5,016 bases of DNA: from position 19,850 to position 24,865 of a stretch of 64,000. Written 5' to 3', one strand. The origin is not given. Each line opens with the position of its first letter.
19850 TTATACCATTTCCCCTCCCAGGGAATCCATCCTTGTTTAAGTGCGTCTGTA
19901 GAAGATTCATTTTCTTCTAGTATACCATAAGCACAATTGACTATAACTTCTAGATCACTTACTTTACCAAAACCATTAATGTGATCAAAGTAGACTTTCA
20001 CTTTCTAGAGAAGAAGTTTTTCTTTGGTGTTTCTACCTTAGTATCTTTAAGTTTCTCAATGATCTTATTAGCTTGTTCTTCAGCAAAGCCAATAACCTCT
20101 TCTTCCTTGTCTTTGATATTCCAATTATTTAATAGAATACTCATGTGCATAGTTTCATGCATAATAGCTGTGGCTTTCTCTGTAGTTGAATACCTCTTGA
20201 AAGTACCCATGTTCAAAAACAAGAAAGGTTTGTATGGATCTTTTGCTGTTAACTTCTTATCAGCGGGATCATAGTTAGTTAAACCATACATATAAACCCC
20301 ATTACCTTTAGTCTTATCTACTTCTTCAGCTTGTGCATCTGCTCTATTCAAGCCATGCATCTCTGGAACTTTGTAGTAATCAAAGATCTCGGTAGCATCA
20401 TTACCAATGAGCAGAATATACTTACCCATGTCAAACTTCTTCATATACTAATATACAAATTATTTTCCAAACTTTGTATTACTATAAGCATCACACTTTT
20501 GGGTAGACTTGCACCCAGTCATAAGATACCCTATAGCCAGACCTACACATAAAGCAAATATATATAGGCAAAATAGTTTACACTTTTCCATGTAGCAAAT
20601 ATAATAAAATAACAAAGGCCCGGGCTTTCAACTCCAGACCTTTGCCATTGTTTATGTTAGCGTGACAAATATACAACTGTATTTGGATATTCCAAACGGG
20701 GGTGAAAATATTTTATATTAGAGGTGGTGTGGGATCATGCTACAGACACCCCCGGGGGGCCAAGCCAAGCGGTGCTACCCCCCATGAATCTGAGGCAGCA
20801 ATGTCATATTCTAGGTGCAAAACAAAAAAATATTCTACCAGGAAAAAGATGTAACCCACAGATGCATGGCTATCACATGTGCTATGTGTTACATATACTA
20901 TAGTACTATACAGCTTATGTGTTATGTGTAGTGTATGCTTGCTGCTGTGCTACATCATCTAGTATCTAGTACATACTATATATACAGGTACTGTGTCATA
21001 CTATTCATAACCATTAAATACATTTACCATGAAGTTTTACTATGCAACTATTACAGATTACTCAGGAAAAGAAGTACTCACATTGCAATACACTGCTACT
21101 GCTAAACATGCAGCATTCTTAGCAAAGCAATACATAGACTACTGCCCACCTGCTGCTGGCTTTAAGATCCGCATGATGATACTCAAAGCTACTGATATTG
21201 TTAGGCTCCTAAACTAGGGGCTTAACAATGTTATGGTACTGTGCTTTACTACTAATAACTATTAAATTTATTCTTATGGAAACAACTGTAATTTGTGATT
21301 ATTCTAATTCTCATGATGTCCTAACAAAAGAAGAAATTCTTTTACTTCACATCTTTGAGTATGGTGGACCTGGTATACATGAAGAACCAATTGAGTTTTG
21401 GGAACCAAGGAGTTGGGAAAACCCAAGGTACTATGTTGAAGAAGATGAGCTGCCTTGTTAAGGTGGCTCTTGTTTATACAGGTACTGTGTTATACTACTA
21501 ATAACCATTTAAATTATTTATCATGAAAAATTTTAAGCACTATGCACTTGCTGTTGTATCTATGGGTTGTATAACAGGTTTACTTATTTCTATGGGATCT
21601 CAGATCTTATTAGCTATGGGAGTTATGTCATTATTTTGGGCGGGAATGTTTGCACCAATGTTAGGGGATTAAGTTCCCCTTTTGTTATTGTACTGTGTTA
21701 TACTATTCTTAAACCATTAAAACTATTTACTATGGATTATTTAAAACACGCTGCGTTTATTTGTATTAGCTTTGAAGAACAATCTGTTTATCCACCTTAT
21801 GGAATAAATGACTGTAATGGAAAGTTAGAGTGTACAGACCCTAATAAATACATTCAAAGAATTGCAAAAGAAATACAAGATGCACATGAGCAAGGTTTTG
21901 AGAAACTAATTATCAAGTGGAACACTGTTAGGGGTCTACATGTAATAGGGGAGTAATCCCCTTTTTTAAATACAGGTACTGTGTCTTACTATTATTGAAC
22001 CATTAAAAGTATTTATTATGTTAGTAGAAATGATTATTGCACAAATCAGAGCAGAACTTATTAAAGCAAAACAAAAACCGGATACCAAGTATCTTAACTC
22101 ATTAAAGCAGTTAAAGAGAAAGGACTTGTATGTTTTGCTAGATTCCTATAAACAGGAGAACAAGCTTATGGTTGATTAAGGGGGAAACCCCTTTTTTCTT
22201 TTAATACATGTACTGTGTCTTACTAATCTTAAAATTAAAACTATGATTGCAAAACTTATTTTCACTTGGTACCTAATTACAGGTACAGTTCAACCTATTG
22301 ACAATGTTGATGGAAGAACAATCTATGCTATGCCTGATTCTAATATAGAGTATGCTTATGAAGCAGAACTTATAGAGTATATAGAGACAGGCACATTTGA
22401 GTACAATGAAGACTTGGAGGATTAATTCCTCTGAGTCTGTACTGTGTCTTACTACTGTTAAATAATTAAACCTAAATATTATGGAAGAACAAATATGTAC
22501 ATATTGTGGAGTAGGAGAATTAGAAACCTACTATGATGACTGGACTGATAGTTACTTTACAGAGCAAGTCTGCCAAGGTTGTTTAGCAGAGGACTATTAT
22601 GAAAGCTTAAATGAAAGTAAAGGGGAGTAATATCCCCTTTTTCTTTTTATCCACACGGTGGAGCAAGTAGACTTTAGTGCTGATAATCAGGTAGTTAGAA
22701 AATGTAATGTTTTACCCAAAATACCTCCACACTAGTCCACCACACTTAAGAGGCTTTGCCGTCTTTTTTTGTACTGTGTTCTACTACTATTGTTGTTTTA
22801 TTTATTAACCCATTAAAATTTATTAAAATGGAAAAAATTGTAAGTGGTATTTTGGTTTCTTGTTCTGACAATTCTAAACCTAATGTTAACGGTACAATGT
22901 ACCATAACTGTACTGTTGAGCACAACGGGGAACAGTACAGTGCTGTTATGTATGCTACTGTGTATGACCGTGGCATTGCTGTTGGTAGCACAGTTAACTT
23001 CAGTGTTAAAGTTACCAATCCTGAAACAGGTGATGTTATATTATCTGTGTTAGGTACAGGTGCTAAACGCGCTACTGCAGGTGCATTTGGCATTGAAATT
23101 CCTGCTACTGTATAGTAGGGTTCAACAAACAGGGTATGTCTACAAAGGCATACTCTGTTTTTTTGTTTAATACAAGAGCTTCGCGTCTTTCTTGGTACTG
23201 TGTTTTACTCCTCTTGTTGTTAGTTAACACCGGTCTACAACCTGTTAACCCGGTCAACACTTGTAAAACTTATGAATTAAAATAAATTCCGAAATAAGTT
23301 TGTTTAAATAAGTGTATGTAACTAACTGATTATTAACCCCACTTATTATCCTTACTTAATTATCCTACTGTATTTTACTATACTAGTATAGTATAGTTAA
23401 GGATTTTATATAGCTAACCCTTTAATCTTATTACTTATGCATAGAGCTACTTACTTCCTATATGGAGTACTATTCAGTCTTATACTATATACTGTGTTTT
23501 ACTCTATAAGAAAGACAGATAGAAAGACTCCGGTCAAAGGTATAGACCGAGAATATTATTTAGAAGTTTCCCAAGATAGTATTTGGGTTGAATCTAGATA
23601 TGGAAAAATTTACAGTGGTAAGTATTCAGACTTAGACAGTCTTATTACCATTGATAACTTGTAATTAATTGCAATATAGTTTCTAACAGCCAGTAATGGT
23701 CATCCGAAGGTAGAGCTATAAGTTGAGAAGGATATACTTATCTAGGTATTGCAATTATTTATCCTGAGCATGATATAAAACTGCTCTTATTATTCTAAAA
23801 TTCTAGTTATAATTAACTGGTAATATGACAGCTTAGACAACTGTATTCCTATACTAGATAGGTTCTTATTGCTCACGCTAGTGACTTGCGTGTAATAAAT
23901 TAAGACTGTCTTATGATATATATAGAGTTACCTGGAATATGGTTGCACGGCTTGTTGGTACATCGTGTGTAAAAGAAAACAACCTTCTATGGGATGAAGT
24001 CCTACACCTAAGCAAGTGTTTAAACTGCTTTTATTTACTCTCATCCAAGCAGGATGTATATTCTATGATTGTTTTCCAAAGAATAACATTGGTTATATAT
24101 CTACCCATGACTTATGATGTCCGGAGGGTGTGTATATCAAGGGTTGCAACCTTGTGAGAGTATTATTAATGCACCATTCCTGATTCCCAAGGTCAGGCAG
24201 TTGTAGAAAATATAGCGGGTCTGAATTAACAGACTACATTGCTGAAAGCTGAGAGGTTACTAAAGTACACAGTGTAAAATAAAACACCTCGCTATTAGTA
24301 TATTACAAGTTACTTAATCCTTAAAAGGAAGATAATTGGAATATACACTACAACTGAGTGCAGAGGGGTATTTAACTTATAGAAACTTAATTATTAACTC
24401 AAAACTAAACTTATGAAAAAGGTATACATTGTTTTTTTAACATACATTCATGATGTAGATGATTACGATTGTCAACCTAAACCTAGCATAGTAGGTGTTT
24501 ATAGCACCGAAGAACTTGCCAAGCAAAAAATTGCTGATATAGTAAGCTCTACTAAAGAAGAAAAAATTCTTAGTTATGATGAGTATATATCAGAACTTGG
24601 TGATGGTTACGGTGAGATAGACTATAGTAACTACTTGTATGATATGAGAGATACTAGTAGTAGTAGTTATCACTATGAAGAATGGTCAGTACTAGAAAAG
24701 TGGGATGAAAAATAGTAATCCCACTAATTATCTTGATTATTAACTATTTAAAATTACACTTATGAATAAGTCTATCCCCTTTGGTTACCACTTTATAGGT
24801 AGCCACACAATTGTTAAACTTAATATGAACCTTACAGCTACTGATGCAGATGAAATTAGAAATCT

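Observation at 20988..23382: Ten clustered copies of a conserved motif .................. with a conserved leader, unlike the host-type promoter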

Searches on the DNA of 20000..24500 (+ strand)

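Call 5: search_dna_similar(query=window:20000-24500:+, collection=phages, mode=distant)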
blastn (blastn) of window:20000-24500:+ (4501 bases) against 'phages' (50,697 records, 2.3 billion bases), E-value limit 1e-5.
No match.

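Call 70: search_rna_families(source=window, start=20600, end=24500, threshold=evalue, max_evalue=1)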
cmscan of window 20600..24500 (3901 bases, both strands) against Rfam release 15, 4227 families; matches with E-value up to 1: 1.
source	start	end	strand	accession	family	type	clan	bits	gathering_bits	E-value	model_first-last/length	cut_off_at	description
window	24397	24500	+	RF01685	6S-Flavo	Gene; sRNA;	-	28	85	0.39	1-108/108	no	6S-Flavo RNA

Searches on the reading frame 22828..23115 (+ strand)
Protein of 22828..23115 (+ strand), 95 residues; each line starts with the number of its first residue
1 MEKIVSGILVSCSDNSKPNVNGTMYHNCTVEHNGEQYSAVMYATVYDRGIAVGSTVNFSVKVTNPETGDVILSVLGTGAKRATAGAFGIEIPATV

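Call 20: search_protein_families(library=phrogs, proteins=[window:22828-23115:+], max_evalue=0.01)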
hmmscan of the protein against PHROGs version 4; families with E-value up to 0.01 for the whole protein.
window:22828-23115:+ (95 aa): 2 families
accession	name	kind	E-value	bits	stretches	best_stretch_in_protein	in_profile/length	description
phrog_19778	-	unknown function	0.003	17.7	1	24-73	99-148/362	-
phrog_24020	-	unknown function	0.0072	17.2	0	12-49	10-46/49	-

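Call 59: search_protein_families(library=pfam, proteins=[window:22828-23115:+], max_evalue=0.05)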
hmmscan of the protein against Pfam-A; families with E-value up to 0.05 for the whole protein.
window:22828-23115:+ (95 aa): 0 families

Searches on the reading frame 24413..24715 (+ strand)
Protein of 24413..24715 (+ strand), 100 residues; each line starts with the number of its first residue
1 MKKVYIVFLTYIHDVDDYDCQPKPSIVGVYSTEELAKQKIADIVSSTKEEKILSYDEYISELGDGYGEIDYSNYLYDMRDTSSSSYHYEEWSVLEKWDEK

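Call 20: search_protein_families(library=phrogs, proteins=[window:24413-24715:+], max_evalue=0.01)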
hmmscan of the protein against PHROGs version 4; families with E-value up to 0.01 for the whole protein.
window:24413-24715:+ (100 aa): 2 families
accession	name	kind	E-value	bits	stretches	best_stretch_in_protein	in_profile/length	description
phrog_3002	-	unknown function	0.0032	18.8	1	3-57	2-48/65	-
phrog_5619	-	unknown function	0.0045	18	1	4-59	29-75/79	-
